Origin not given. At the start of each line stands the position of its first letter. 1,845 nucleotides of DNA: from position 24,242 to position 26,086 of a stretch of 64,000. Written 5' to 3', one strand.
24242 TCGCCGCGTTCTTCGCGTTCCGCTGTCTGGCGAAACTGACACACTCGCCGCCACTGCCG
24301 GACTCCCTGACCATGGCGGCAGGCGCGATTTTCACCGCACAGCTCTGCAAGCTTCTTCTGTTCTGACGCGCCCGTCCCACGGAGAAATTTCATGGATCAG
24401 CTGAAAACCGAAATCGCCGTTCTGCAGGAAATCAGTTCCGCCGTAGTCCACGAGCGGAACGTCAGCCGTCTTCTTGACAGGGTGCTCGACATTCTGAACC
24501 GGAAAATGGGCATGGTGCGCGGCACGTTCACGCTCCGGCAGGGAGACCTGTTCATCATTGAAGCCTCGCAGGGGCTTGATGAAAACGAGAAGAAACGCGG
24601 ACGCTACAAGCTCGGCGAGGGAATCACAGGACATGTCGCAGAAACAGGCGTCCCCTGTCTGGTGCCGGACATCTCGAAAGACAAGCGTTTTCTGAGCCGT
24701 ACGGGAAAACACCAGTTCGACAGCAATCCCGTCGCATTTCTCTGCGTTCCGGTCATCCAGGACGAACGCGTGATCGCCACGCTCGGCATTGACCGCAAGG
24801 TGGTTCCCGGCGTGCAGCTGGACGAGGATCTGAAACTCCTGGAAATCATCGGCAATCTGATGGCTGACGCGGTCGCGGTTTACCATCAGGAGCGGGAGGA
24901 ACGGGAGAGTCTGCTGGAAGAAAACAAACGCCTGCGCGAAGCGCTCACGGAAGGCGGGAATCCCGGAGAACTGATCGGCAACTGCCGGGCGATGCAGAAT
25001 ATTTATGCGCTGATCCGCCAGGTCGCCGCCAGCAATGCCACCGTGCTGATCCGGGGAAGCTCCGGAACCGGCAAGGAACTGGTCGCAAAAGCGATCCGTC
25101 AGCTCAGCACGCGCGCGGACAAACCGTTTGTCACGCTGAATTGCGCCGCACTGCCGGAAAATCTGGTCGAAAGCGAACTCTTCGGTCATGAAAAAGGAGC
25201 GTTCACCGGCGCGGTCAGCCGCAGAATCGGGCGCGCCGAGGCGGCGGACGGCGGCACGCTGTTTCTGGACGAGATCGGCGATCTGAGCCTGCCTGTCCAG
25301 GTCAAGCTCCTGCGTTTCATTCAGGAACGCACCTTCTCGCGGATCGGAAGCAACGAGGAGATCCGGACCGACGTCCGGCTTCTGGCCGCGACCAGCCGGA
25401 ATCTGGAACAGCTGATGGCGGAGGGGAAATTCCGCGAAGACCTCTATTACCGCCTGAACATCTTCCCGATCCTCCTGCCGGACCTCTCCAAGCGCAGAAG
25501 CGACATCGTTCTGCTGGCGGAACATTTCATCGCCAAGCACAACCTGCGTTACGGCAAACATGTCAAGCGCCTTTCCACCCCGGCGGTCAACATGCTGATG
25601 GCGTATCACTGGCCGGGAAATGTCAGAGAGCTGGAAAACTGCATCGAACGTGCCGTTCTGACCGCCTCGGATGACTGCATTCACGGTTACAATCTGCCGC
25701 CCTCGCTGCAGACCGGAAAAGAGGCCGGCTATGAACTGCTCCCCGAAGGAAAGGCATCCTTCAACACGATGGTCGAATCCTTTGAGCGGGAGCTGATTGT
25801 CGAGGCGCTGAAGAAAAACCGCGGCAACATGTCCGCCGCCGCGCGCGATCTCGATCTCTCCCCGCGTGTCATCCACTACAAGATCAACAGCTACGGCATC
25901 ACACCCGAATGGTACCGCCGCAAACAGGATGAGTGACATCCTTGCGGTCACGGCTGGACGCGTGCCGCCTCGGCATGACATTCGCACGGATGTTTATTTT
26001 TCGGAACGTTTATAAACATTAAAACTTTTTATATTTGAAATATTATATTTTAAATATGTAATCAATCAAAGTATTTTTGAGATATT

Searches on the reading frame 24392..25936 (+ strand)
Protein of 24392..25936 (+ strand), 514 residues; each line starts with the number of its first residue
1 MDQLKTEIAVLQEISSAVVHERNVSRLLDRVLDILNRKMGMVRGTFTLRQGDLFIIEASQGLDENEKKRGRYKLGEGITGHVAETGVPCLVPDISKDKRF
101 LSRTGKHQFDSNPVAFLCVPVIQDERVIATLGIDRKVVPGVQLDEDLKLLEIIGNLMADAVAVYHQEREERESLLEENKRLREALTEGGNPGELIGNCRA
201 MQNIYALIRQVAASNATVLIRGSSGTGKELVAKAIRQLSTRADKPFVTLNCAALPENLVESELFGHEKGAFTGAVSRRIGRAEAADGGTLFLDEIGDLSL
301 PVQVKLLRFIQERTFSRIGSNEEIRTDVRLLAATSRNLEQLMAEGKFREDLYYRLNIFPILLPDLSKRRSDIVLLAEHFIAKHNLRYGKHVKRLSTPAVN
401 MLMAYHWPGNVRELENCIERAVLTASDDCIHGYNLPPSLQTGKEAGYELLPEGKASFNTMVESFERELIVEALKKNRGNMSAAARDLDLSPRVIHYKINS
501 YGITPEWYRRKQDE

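Call 3: search_protein_families(library=pfam, proteins=[window:24392-25936:+], max_evalue=0.1)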
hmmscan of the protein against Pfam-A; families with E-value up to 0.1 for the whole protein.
window:24392-25936:+ (514 aa): 17 families
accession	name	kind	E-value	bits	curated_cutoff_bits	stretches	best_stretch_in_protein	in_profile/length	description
PF00158.32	Sigma54_activat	-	5.6e-71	238.1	20.2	1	194-360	1-167/168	Sigma-54 interaction domain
PF25601.1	AAA_lid_14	-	6.1e-27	93.7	27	1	367-444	2-79/87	AAA+ ATPase lid domain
PF14532.12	Sigma54_activ_2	-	1.4e-22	80.9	25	1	195-365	1-138/138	Sigma-54 interaction domain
PF13185.12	GAF_2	-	2.5e-15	57.3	28.6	1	22-161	2-135/136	GAF domain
PF01590.32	GAF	-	4.5e-14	53.6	22.4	1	25-160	3-132/133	GAF domain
PF02954.25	HTH_8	-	2.4e-11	43.6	22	1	461-501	2-42/42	Bacterial regulatory protein, Fis family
PF07728.20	AAA_5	-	7e-07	29.8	22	1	218-334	2-121/139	AAA domain (dynein-related subfamily)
PF00004.35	AAA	-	0.0026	18.6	21.2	1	218-336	1-110/131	ATPase family associated with various cellular activities (AAA)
PF06068.19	TIP49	-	0.0038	16.9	23.8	1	198-252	30-86/347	TIP49 P-loop domain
PF07724.20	AAA_2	-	0.0048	17.4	27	1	216-336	4-124/166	AAA domain (Cdc48 subfamily)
PF01078.27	Mg_chelatase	-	0.0066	16.3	20.3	0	211-239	18-46/207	Magnesium chelatase, subunit ChlI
PF13245.12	AAA_19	-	0.0075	16.9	25.1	0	211-313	7-117/134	AAA domain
PF13604.12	AAA_30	-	0.014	15.6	27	1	206-312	8-114/191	AAA domain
PF23789.1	Pre_tape_measure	-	0.033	14.4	27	1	284-334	85-134/149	Pre-tape measure protein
PF00126.33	HTH_1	-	0.041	14.3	26.6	0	477-498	13-34/60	Bacterial regulatory helix-turn-helix protein, lysR family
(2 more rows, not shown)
